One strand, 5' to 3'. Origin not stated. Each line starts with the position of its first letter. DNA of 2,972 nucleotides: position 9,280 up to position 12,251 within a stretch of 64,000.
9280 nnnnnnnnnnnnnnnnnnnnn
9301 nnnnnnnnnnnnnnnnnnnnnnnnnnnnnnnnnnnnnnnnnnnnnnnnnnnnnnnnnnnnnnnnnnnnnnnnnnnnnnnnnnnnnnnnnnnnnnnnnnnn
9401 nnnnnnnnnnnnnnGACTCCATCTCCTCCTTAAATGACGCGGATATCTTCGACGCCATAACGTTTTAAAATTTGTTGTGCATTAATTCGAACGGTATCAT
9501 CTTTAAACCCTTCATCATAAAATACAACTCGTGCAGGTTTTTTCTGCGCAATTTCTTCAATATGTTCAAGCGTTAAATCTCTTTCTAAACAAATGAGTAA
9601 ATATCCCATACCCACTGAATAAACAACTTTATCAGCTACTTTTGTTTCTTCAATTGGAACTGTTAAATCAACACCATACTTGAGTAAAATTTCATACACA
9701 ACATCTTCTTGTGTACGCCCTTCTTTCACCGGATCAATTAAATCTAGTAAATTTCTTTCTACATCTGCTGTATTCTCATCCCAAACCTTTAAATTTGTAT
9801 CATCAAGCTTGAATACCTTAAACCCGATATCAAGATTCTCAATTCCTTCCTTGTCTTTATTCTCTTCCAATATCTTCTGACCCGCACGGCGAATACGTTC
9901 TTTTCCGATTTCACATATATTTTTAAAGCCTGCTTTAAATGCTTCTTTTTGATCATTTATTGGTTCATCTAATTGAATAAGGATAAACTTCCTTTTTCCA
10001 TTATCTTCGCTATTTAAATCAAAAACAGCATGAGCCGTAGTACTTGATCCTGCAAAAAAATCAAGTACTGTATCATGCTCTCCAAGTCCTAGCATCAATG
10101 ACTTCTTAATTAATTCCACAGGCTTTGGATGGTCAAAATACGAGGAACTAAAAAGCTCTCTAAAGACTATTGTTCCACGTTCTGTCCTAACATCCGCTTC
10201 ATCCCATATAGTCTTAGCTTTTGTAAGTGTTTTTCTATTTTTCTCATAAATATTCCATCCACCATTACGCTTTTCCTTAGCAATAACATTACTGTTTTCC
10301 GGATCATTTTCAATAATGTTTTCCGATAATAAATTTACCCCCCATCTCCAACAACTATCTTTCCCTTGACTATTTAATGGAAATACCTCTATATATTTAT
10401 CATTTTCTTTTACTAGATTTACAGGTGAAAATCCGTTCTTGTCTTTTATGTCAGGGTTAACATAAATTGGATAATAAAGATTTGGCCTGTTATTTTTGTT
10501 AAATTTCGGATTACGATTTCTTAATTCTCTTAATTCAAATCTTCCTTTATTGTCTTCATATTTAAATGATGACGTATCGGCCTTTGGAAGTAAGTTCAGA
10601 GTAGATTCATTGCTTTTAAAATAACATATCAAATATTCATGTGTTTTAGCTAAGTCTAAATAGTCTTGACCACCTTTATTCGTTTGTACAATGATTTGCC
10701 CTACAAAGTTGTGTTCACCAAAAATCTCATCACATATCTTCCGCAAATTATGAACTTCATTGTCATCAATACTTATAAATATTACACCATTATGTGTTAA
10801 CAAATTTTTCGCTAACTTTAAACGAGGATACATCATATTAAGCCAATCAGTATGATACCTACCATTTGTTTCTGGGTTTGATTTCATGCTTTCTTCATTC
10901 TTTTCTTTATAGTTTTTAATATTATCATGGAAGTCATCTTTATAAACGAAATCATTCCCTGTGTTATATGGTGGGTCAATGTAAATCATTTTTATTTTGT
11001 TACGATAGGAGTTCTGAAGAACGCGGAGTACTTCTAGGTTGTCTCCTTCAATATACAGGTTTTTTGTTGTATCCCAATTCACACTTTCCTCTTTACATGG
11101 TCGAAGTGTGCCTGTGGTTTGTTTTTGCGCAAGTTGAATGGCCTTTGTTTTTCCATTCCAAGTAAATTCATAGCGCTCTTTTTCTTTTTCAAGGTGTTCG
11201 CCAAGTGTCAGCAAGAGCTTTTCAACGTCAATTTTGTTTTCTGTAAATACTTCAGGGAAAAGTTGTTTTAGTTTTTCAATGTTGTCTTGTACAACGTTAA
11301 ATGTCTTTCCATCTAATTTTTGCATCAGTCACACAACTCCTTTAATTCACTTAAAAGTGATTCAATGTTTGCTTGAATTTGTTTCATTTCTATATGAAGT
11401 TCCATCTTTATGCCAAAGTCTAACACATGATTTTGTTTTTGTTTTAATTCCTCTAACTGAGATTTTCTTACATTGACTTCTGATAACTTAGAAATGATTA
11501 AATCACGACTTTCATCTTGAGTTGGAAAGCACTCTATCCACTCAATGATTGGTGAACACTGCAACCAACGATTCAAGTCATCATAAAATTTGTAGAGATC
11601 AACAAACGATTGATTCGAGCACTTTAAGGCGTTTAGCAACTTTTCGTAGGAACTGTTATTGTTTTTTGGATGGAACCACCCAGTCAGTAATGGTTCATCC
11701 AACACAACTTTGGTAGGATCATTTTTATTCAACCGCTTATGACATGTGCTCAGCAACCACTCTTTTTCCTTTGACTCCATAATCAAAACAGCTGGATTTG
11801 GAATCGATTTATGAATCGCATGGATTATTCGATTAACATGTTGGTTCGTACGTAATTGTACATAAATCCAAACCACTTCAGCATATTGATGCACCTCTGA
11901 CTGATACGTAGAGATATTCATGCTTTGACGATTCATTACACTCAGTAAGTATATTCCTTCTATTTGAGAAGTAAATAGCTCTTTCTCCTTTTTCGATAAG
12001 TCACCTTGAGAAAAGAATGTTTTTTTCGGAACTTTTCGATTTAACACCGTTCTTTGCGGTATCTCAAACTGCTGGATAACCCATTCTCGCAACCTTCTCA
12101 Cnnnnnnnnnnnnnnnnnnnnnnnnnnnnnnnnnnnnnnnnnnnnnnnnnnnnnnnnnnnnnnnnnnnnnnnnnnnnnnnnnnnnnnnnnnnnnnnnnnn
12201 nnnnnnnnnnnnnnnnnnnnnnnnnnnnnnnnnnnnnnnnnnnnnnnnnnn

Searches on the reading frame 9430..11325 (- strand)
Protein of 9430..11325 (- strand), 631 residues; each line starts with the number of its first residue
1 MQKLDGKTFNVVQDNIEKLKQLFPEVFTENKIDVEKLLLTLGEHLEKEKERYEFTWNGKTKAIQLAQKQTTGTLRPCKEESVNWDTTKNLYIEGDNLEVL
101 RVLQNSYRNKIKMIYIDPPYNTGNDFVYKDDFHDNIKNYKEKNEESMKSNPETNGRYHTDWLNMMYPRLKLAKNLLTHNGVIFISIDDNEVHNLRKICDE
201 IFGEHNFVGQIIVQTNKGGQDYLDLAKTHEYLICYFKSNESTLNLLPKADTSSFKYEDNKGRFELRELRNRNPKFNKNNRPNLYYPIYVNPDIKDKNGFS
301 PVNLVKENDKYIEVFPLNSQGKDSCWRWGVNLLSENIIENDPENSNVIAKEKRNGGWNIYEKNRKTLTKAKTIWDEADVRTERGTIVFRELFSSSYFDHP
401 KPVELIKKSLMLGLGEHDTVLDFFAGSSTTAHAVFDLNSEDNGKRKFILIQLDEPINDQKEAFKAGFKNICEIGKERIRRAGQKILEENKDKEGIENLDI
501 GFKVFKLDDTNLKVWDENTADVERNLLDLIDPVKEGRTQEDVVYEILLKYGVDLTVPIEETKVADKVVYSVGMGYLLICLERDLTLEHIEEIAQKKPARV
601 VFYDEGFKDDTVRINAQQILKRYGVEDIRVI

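Call 3: search_protein_families(library=pfam, proteins=[window:9430-11325:-], max_evalue=0.01)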
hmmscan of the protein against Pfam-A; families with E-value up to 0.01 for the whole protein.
window:9430-11325:- (631 aa): 2 families
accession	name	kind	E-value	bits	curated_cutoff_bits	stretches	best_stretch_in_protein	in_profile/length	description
PF01555.25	N6_N4_Mtase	-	2.1e-29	103.5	26.7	1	111-454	1-213/221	DNA methylase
PF03602.21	Cons_hypoth95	-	0.007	16.5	24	0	101-125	103-128/182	Conserved hypothetical protein 95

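Call 4: search_protein_families(library=padloc, proteins=[window:9430-11325:-], max_evalue=0.01)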
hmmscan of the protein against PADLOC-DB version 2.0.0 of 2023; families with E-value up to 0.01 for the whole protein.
window:9430-11325:- (631 aa): 30 families (the best 25 are shown)
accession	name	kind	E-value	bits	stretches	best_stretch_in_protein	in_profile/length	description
PDLC03634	MTase_III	-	4.4e-214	710.9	1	1-631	2-621/621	Type III methyltransferase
PDLC03641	MTase_III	-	2.8e-107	357.9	1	15-524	18-515/657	Type III methyltransferase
PDLC03637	MTase_III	-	3.3e-106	354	2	5-240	40-266/513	Type III methyltransferase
PDLC03644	MTase_III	-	3.2e-76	255.2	1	55-457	5-386/542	Type III methyltransferase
PDLC03642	MTase_III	-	3.4e-49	165.9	2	80-263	74-245/528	Type III methyltransferase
PDLC03636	MTase_III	-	7.9e-47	158.3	2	157-434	92-381/575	Type III methyltransferase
PDLC03640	MTase_III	-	1.1e-46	157.4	1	88-510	43-475/654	Type III methyltransferase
PDLC03635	MTase_III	-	1.8e-43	147.3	1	82-437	212-551/708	Type III methyltransferase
PDLC03639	MTase_III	-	5.2e-43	145.3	2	87-288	86-269/639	Type III methyltransferase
PDLC03646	MTase_III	-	1.1e-32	110.8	1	87-459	470-831/1057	Type III methyltransferase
PDLC03354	MTase_II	-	1.4e-29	101.4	1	45-245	18-214/425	Type II methyltransferase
PDLC03638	MTase_III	-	2.3e-27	93.7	2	158-454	428-667/816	Type III methyltransferase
PDLC03278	MTase_II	-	1.1e-26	92.2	3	156-238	41-122/390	Type II methyltransferase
PDLC03645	MTase_III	-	2.6e-26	89.9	2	90-300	141-334/709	Type III methyltransferase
PDLC03643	MTase_III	-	5.9e-26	89.6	2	165-241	1-78/465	Type III methyltransferase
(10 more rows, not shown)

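Call 5: search_protein_families(library=ncbifam, proteins=[window:9430-11325:-], max_evalue=0.01)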
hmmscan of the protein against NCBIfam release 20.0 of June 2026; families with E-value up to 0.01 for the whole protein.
window:9430-11325:- (631 aa): 2 families
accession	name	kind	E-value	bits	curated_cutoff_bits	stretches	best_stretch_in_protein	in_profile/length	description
NF008572.0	PRK11524.1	equivalog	1e-09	37.9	292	2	84-134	10-57/294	adenine-specific DNA-methyltransferase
NF050803.1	DnaMtaseCcrMCaul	equivalog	0.0061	15.5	830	0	400-437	189-226/350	adenine-specific DNA-methyltransferase CcrM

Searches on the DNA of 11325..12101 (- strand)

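Call 93: search_dna_similar(query=L015:5647-14987:+, collection=ecoli_genomes, mode=near, max_rows=12)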
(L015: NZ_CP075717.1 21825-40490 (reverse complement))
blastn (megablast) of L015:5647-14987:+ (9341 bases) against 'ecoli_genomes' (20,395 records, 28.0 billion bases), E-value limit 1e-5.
Records with a match: 10; places in all: 11; records where one place covers at least 80% of the query: 9.
Genomes with a match: 10 of 5426; with a place that covers at least 80% of the query: 9. Places per genome that has any: lowest 1, median 1, highest 2. On chromosomes: 1 places; on plasmids: 10.
Best place of each record, by identity: >=99% 2; 95-99% 8.
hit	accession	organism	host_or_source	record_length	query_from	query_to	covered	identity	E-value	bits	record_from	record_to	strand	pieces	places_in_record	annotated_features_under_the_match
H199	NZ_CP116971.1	Escherichia coli strain CUVM3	Sus scrofa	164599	1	9341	100%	100.0%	0e+0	17257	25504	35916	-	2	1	helicase-related protein | site-specific DNA-methyltransferase | DEAD/DEAH box helicase family protein | restriction endonuclease | IS30-like element ISApl1 family transposase | and 1 other names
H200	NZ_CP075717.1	Escherichia coli strain CPww7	Sus scrofa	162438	1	9341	100%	100.0%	0e+0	17250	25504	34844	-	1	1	helicase-related protein | type III restriction-modification system endonuclease | site-specific DNA-methyltransferase | DUF4391 domain-containing protein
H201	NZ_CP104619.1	Escherichia coli strain AHM9C68I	chicken feces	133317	1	9341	91%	97.1%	0e+0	14354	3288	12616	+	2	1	helicase-related protein | type III restriction-modification system endonuclease | site-specific DNA-methyltransferase | DUF4391 domain-containing protein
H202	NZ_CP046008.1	Escherichia coli strain 1919D62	swine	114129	1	9341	90%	96.4%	0e+0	13809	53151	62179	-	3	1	helicase-related protein | type III restriction-modification system endonuclease | site-specific DNA-methyltransferase | DUF4391 domain-containing protein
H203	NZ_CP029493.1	Escherichia coli strain HS30-1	Homo sapiens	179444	1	9341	90%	96.2%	0e+0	13743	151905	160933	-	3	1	helicase-related protein | type III restriction-modification system endonuclease | site-specific DNA-methyltransferase | DUF4391 domain-containing protein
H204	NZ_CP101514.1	Escherichia coli strain HH194M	migratory bird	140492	1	9341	90%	96.2%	0e+0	13743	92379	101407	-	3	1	helicase-related protein | type III restriction-modification system endonuclease | site-specific DNA-methyltransferase | DUF4391 domain-containing protein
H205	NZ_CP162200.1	Escherichia coli strain STK39-3-E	Coriander, import product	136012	1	9341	90%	96.2%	0e+0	13743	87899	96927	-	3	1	helicase-related protein | type III restriction-modification system endonuclease | site-specific DNA-methyltransferase | DUF4391 domain-containing protein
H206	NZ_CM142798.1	Escherichia coli strain GPEC996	chicken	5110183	1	9341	88%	97.3%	0e+0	13904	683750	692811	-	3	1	helicase-related protein | type III restriction-modification system endonuclease | site-specific DNA-methyltransferase | DUF4391 domain-containing protein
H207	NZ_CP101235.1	Escherichia coli strain EC21Z-137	Homo sapiens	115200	1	9341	88%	96.7%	0e+0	13671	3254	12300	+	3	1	helicase-related protein | type III restriction-modification system endonuclease | site-specific DNA-methyltransferase | DUF4391 domain-containing protein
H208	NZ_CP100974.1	Escherichia coli strain ET300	Hoplobatrachus rugulosus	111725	1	8027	74%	97.0%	0e+0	11620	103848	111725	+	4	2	helicase-related protein | site-specific DNA-methyltransferase | type III restriction-modification system endonuclease | DUF4391 domain-containing protein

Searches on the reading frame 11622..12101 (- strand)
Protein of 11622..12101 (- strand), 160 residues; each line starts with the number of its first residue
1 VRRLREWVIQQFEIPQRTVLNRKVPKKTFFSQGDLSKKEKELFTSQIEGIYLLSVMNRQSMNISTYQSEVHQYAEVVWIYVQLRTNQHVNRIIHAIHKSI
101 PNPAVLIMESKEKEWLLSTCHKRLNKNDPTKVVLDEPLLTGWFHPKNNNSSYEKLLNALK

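Call 77: predict_structure(alignment_id=A4)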
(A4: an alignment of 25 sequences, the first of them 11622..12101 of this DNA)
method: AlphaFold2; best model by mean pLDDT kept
length: 160 residues; sequences in the alignment: 25
mean_pLDDT: 73.4   pTM: 0.73
mean pLDDT of the five models: 73.4, 70.5, 69.8, 69.6, 69.5
residues with pLDDT >= 90: 32; 70-90: 69; 50-70: 45; < 50: 14
segments of 3 or more residues with pLDDT < 50: 63-67, 124-126, 129-131
pLDDT, mean of each block of 10 residues (from residue 1): 72 80 91 85 93 81 50 74 88 87 84 76 51 54 54 56
secondary structure, 60 per line:
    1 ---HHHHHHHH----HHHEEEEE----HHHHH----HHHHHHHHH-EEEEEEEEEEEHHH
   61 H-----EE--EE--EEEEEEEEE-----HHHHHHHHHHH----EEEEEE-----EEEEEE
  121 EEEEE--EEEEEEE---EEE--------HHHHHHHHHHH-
elements in order: H4-11 E19-23 H28-32 H37-45 E47-57 H58-61 E75-83 H89-99 E104-109 E115-125 E128-134 E138-140 H149-159

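Call 96: fold_search(model_id=the predicted structure, library=pdb)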
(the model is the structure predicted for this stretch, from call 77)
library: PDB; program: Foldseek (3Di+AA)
matches with E <= 10: 528; with E <= 0.001: 0
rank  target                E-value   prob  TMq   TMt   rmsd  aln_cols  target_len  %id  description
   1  3wgo_B                9.6e-02  0.23  0.29  0.16  15.1       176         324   10  Crystal structure of Q154L/T173I/R199M/P248S/H249/N276S mutant of meso-dapdh from Clostridium tetani E88 (released 2014-08-20)
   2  3wyb_A                1.2e-01  0.23  0.28  0.15  16.2       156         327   11  Structure of a meso-diaminopimelate dehydrogenase (released 2015-05-06)
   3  8i9r_Cy               1.3e-01  0.20  0.21  0.16   9.8       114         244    7  Cryo-EM structure of a Chaetomium thermophilum pre-60S ribosomal subunit - State 5S RNP (released 2023-05-17)
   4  5gz3_A                1.4e-01  0.18  0.29  0.16  16.4       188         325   10  Structure of D-amino acid dehydrogenase in complex with NADP (released 2017-04-12)
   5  5gz1_A                1.5e-01  0.16  0.28  0.16  16.8       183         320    9  Structure of substrate/cofactor-free D-amino acid dehydrogenase (released 2017-04-12)
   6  8pv1_Cf               1.6e-01  0.12  0.20  0.13  14.9       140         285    8  Chaetomium thermophilum pre-60S State 6 - pre-5S rotation - L1 intermediate - composite structure (released 2023-11-15)
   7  8hp0_A                1.7e-01  0.18  0.25  0.15  15.8       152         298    8  Crystal structure of meso-diaminopimelate dehydrogenase from Prevotella timonensis (released 2023-12-13)
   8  6c0f_I                1.7e-01  0.15  0.20  0.13   9.9       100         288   11  Yeast nucleolar pre-60S ribosomal subunit (state 2) (released 2018-03-14)
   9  5o1u_B                2.1e-01  0.20  0.23  0.14   9.2       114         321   13  Structure of wildtype T.maritima PDE (TM1595) with AMP and Mn2+ (released 2017-10-25)
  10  5gz1_B                2.1e-01  0.14  0.29  0.16  16.8       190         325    9  Structure of substrate/cofactor-free D-amino acid dehydrogenase (released 2017-04-12)
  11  8wkq_WD               2.8e-01  0.21  0.25  0.33  10.5       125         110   10  Cryo-EM structure of the MS ring (C1) with export apparatus and proximal rod within the flagellar motor-hook complex  (released 2024-09-04)
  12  5gz3_B                2.8e-01  0.15  0.28  0.15  16.4       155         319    8  Structure of D-amino acid dehydrogenase in complex with NADP (released 2017-04-12)
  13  8wkq_WO               3.2e-01  0.25  0.26  0.36   6.3        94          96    8  Cryo-EM structure of the MS ring (C1) with export apparatus and proximal rod within the flagellar motor-hook complex  (released 2024-09-04)
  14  5o7f_A                3.4e-01  0.21  0.25  0.15   8.5       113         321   12  Structure of the inactive T.maritima PDE (TM1595) D80N D154N mutant with GMP and Mn2+ (released 2017-10-25)
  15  5o4z                  3.4e-01  0.15  0.23  0.13   9.2       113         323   13  Structure of the inactive T.maritima PDE (TM1595) D80N D154N mutant with substrate 5'-pApA (released 2017-10-25)
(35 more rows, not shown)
